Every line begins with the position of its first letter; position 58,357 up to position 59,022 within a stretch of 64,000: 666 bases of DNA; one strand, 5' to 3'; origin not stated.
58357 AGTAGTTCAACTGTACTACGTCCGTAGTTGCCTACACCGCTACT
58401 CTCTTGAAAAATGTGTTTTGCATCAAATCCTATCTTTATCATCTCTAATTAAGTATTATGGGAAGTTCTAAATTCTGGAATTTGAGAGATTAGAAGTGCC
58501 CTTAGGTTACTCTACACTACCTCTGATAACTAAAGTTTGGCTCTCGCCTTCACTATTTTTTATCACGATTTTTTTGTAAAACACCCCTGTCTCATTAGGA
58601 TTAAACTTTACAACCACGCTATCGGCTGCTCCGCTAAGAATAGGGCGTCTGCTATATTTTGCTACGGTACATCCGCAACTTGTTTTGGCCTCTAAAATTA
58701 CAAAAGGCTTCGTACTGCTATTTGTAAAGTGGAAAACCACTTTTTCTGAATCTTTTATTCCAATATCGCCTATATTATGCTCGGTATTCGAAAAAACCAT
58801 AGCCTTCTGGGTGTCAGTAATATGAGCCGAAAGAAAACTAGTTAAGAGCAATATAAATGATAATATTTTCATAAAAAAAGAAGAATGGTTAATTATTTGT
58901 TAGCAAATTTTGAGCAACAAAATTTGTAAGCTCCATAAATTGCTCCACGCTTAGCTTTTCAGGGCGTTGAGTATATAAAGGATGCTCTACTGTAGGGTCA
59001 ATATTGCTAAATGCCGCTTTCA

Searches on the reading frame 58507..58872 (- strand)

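Call 9: search_protein_families(library=pfam, proteins=[window:58507-58872:-], max_evalue=0.01)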
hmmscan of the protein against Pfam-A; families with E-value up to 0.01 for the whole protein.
window:58507-58872:- (121 aa): 3 families
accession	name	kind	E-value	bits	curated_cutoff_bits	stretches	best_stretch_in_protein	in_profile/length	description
PF07610.17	DUF1573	-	4.1e-24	84.9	26.1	1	26-120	2-98/98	Protein of unknown function (DUF1573)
PF22544.2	HYDIN_VesB_CFA65-like_Ig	-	7.9e-12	45.7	25.5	1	25-118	3-99/100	HYDIN/CFA65/VesB-like, Ig-like domain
PF24507.1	Ig_CFAP65_4th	-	0.007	17.2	27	0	82-114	38-70/76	CFAP65, fourth Ig-like domain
